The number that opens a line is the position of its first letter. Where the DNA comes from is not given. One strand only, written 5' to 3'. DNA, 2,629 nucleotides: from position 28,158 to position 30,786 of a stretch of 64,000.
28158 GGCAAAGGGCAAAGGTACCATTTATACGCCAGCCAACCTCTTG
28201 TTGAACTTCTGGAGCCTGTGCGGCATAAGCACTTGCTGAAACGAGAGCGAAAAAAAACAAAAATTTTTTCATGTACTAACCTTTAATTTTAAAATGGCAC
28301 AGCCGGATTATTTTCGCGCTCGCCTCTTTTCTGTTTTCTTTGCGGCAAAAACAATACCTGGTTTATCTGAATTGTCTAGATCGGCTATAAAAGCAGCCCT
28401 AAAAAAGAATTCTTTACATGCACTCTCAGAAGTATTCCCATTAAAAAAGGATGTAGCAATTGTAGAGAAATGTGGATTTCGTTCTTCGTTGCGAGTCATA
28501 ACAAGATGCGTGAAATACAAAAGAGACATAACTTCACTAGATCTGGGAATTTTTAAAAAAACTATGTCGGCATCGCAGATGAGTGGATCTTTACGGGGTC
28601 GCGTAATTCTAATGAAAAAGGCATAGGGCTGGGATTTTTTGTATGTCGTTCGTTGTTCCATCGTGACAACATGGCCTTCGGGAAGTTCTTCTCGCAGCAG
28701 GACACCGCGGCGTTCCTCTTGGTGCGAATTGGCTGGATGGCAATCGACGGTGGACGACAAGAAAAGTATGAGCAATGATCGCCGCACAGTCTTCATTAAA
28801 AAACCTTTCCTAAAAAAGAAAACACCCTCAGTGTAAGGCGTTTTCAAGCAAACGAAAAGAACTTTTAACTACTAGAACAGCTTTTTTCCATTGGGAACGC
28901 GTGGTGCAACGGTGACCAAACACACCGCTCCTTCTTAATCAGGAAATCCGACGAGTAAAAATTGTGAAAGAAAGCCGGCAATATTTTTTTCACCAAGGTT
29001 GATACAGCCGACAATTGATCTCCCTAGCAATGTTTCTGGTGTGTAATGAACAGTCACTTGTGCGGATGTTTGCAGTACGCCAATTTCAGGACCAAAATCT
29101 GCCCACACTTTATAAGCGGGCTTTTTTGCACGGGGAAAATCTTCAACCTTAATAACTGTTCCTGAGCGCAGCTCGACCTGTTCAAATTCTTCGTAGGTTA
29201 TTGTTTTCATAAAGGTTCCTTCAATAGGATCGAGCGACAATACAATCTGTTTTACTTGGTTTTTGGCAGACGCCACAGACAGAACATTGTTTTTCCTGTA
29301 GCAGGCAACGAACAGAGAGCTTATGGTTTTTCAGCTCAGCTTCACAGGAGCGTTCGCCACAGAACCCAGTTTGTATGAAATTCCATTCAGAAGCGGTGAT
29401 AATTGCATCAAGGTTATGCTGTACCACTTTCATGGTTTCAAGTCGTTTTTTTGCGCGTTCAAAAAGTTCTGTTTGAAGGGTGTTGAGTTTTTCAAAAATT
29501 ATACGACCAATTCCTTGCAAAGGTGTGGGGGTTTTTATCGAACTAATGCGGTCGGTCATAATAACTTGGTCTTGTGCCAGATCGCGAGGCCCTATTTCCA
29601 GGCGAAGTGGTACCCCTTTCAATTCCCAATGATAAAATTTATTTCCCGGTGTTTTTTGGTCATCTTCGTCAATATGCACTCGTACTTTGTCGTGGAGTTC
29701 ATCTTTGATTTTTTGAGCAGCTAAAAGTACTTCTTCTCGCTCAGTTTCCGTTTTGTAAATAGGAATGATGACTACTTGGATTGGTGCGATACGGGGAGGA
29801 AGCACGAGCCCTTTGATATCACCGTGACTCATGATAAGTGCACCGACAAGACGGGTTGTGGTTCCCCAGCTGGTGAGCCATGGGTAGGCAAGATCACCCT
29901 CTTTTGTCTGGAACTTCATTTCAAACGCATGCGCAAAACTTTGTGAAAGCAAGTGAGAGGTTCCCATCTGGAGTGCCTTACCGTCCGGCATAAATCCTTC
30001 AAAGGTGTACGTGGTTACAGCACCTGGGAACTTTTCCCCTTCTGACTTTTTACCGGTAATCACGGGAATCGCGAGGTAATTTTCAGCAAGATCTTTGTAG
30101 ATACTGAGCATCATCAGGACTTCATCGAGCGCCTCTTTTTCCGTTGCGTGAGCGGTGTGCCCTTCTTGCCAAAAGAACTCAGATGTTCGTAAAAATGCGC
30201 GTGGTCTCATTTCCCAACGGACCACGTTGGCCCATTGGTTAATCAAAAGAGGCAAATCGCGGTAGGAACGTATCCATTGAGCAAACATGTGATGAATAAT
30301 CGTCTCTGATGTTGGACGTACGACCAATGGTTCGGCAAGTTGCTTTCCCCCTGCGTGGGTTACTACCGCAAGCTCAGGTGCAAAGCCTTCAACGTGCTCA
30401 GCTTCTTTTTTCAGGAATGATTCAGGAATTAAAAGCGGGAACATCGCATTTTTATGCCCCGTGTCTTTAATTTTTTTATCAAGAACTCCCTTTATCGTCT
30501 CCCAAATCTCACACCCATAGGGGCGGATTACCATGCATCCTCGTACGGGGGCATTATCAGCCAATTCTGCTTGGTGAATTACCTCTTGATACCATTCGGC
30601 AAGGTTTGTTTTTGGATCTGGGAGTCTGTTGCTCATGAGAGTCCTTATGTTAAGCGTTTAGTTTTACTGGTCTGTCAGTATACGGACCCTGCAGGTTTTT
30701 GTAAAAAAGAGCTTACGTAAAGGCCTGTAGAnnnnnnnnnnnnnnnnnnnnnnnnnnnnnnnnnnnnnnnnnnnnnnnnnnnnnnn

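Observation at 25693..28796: Six-gene array of diverged small secreted paralogs directly upstream of xerD, with three ATGA-overlap junctions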

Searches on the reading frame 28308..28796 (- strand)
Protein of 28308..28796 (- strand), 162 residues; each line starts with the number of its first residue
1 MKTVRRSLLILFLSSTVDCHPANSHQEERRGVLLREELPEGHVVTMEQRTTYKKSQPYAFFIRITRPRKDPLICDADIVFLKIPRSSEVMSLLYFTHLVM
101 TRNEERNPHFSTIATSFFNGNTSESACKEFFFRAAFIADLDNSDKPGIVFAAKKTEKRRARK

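Call 3: search_protein_families(library=pfam, proteins=[window:28308-28796:-], max_evalue=1)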
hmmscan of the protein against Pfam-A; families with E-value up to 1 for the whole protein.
window:28308-28796:- (162 aa): 0 families

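Call 4: search_protein_families(library=ncbifam, proteins=[window:28308-28796:-], max_evalue=1)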
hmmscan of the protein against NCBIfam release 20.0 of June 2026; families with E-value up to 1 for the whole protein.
window:28308-28796:- (162 aa): 0 families

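Call 6: list_cluster_members(proteins=[window:28308-28796:-, window:27835-28272:-, window:27244-27819:-, window:26657-27247:-, window:26169-26660:-, window:25693-26172:-, window:28308-28847:-, window:26169-26699:-, window:24761-25672:-])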
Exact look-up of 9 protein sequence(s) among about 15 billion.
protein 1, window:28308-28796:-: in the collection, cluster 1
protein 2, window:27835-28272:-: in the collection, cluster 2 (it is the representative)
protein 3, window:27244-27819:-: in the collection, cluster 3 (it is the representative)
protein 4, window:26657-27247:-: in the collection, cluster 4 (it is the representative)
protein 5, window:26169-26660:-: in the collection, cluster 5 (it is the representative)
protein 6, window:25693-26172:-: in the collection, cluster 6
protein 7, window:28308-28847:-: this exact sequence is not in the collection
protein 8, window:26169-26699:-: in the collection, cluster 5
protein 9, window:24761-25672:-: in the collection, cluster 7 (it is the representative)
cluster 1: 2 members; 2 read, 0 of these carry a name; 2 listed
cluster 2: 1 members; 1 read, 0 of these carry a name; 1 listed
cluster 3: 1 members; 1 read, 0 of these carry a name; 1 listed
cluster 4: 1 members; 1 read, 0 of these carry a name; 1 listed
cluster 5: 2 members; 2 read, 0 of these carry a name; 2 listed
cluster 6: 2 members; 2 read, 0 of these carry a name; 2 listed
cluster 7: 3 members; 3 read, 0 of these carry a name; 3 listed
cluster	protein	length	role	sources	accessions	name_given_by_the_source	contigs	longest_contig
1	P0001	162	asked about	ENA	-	-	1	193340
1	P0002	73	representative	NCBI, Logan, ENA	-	-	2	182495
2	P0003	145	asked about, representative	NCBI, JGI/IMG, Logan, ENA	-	-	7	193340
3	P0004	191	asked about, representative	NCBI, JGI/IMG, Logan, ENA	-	-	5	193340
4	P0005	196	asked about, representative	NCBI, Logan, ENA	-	-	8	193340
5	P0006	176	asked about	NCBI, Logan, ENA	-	-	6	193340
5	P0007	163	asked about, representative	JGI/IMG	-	-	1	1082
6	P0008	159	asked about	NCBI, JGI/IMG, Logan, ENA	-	-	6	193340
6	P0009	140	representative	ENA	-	-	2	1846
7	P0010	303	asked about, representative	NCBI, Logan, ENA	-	-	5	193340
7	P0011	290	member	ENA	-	-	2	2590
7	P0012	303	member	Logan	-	-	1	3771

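Call 9: find_encoding_contigs(protein=P0005, flank=6000, max_places=8)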
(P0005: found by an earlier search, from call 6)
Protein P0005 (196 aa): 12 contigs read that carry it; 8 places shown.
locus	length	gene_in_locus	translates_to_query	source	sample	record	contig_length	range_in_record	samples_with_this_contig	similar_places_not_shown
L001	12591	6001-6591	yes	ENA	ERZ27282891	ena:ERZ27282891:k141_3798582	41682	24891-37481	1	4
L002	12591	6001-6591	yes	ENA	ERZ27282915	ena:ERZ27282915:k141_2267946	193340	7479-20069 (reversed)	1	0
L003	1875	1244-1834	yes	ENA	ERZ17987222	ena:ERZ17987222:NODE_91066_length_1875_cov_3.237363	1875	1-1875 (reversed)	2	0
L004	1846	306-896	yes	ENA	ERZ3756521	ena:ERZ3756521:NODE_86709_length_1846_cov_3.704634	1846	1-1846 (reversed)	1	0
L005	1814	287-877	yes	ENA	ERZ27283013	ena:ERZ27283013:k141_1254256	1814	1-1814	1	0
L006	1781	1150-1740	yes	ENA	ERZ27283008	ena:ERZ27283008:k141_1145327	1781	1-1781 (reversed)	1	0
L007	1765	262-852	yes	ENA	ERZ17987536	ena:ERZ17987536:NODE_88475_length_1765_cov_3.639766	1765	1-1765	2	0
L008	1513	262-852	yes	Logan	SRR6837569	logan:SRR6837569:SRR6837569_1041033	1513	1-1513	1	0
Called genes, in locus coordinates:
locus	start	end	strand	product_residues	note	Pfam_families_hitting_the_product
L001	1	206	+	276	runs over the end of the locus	-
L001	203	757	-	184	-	PF13787:HXXEE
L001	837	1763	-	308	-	-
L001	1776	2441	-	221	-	PF12643:MazG-like (faint)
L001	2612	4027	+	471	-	PF00587:tRNA-synt_2b, PF03129:HGTP_anticodon, PF09180:ProRS-C_1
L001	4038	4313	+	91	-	PF01588:tRNA_bind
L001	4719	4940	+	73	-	-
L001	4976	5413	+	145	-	-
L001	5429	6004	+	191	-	-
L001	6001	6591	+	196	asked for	-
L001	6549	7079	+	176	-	-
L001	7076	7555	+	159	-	-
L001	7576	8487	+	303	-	PF02899:Phage_int_SAM_1, PF00589:Phage_integrase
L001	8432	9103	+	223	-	-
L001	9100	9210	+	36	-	-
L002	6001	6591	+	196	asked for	-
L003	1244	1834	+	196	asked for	-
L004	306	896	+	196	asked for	-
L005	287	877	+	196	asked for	-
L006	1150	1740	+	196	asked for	-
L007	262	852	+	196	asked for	-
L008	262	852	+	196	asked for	-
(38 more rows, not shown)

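Call 11: find_related_loci(query=P0005, collection=genome_contigs, flank=10000)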
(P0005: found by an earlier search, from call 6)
Query P0005 (196 aa) in genome_contigs; peptide patterns used: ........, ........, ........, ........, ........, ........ (x = any residue, [..] = any of these).
105 stretches matched a pattern, but none encodes a relative of the query by tblastn (E <= 1e-3).

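Call 68: search_protein_families(library=padloc, proteins=[window:28308-28796:-], max_evalue=1)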
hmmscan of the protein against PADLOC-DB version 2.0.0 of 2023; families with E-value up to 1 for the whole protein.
window:28308-28796:- (162 aa): 0 families

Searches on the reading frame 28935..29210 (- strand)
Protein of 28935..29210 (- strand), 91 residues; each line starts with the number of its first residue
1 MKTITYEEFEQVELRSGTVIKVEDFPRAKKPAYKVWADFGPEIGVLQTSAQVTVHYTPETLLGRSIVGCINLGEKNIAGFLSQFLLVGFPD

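Call 67: search_protein_families(library=ncbifam, proteins=[window:28935-29210:-], max_evalue=0.001)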
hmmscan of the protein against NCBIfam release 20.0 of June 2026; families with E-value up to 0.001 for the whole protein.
window:28935-29210:- (91 aa): 9 families
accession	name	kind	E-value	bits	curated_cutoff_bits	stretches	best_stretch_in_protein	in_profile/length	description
NF007495.0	PRK10089.1-4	equivalog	5.6e-41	139.6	117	1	2-91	3-92/113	tRNA-binding protein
NF007493.0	PRK10089.1-2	equivalog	2.6e-33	114.4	160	1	1-90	1-90/112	tRNA-binding protein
NF007494.0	PRK10089.1-3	equivalog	4e-33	113.7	109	1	1-89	1-89/112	tRNA-binding protein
TIGR02222.1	chap_CsaA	subfamily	3.3e-31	107.5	119.65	1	6-90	1-85/107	export-related chaperone CsaA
NF007496.0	PRK10089.1-5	equivalog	1.2e-24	86.6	171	1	5-88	3-85/109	chaperone CsaA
NF007492.0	PRK10089.1-1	equivalog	3.2e-11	43.1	150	1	1-87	1-84/110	tRNA-binding protein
NF001100.0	PRK00133.1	equivalog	2e-09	36.6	587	1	2-85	569-649/676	methionine--tRNA ligase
TIGR00399.1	metG_C_term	equivalog_domain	2.7e-09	37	116.65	1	2-84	32-111/139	methionine--tRNA ligase subunit beta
NF008900.0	PRK12267.1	equivalog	2.7e-08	32.8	598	1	2-86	541-623/648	methionine--tRNA ligase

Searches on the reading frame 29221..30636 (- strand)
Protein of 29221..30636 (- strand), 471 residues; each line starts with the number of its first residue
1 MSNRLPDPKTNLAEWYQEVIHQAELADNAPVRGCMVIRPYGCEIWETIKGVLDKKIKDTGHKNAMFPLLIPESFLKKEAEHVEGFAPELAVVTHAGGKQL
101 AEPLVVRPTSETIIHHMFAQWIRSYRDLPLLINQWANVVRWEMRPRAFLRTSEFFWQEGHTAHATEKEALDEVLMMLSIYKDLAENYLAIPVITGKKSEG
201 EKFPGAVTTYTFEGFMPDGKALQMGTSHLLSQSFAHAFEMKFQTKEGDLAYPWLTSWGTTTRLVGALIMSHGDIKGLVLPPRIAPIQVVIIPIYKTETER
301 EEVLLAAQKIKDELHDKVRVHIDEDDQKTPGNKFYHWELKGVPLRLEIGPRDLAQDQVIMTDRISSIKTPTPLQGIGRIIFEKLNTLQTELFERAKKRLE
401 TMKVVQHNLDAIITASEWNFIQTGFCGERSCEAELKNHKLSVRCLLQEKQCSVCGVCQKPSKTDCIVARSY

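Call 12: find_related_loci(query=window:29221-30636:-, collection=genome_contigs, flank=10000)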
Query window:29221-30636:- (471 aa) in genome_contigs; peptide patterns used: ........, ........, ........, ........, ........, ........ (x = any residue, [..] = any of these).
37 stretches matched a pattern; 30 encode a relative of the query (tblastn E <= 1e-3); 30 distinct loci.
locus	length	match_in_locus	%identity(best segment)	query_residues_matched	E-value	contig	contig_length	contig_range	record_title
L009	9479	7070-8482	88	1-471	0e+0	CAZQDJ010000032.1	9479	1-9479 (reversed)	MAG TPA_asm: uncultured Pseudomonadota bacterium isolate SRP286056_co1_452 genome assembly, contig: NODE_9486_length_947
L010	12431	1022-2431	69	1-471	0e+0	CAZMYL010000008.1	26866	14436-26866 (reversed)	MAG TPA_asm: uncultured Pseudomonadota bacterium isolate SRP342105_co1_14 genome assembly, contig: NODE_2329_length_2686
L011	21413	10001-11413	70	1-471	0e+0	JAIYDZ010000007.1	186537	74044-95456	MAG: Proteobacteria bacterium isolate H1_MAG_00051 pond_H1_MAG_00051_000000000007, whole genome shotgun sequence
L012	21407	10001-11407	67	3-471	0e+0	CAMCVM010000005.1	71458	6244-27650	MAG: candidate division TM6 bacterium GW2011_GWF2_32_72 isolate ME-21oct19-91 genome assembly, contig: ME-21oct19-C457,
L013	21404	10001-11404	68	3-471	0e+0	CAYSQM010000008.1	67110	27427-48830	MAG TPA_asm: uncultured Pseudomonadota bacterium isolate SRP302895_co1_156 genome assembly, contig: NODE_748_length_6711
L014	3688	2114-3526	65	4-471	0e+0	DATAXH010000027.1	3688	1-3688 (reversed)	MAG TPA_asm: Candidatus Babeliales bacterium isolate SMAG_U5648 k141_1388470, whole genome shotgun sequence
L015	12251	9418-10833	64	3-471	0e+0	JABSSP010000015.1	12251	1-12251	MAG: Candidatus Dependentiae bacterium isolate DT_115 DT-Vermiphilaceae-1_scaffold_15, whole genome shotgun sequence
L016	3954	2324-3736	63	3-471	0e+0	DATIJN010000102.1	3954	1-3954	MAG TPA_asm: Candidatus Saccharimonadales bacterium isolate SMAG_U15692 k141_208837, whole genome shotgun sequence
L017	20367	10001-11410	63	4-471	0e+0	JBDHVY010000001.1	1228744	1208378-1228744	MAG: Candidatus Dependentiae bacterium isolate AS-MICRO-OLR.1 NODE_2_length_1228744_cov_9.698095, whole genome shotgun s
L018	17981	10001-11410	70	1-471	0e+0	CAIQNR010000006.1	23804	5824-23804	uncultured bacterium isolate VK2_bin-0242 genome assembly, contig: bin-0242:06/45, whole genome shotgun sequence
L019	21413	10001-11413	63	3-471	0e+0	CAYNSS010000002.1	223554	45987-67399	MAG TPA_asm: uncultured Pseudomonadota bacterium isolate SRP170004_co1_319 genome assembly, contig: NODE_55_length_22355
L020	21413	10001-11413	62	4-471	0e+0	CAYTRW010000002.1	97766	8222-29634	MAG TPA_asm: uncultured Pseudomonadota bacterium isolate SRP257259_co1_342 genome assembly, contig: NODE_185_length_9776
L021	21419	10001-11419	59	1-471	0e+0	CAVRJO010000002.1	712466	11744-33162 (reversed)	MAG: Candidatus Babeliales bacterium isolate MFD05580.bin.1.59 genome assembly, contig: contig_50856, whole genome shotg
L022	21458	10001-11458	57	1-471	0e+0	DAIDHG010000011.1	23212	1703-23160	MAG TPA_asm: bacterium isolate clean339 NODE_11_length_23212_cov_3.573590, whole genome shotgun sequence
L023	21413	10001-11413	63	3-471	0e+0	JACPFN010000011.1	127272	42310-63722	MAG: Candidatus Dependentiae bacterium isolate NC_groundwater_362_Ag_B-0.1um_32_12 GD18-4_B1_scaffold_653178, whole geno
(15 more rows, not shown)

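Call 70: find_related_loci(query=window:29221-30636:-, collection=metagenome_contigs, flank=8000)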
Query window:29221-30636:- (471 aa) in metagenome_contigs; peptide patterns used: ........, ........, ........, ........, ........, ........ (x = any residue, [..] = any of these).
76 stretches matched a pattern; 58 encode a relative of the query (tblastn E <= 1e-3); 58 distinct loci.
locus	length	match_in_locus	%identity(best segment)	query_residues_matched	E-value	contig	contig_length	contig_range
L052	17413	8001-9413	89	1-471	0e+0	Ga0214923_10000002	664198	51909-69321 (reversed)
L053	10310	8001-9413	87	1-471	0e+0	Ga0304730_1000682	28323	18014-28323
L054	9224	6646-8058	77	1-471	0e+0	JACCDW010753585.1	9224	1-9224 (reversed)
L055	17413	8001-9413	76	1-471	0e+0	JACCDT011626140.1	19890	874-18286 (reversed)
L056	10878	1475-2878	69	3-471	0e+0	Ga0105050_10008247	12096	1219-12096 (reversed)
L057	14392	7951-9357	68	3-471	0e+0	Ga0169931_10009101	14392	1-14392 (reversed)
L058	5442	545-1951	66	3-471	0e+0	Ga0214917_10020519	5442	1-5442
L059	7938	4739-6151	67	3-471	0e+0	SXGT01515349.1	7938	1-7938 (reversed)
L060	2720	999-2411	64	4-471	0e+0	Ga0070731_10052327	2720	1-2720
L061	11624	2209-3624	64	3-471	0e+0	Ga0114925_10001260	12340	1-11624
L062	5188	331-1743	62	4-471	0e+0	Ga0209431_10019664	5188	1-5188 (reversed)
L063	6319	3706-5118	62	4-471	0e+0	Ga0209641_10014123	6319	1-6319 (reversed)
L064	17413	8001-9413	63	3-471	0e+0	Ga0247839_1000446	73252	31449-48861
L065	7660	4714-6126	62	4-471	0e+0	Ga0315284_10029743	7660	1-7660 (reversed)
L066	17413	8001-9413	63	3-471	0e+0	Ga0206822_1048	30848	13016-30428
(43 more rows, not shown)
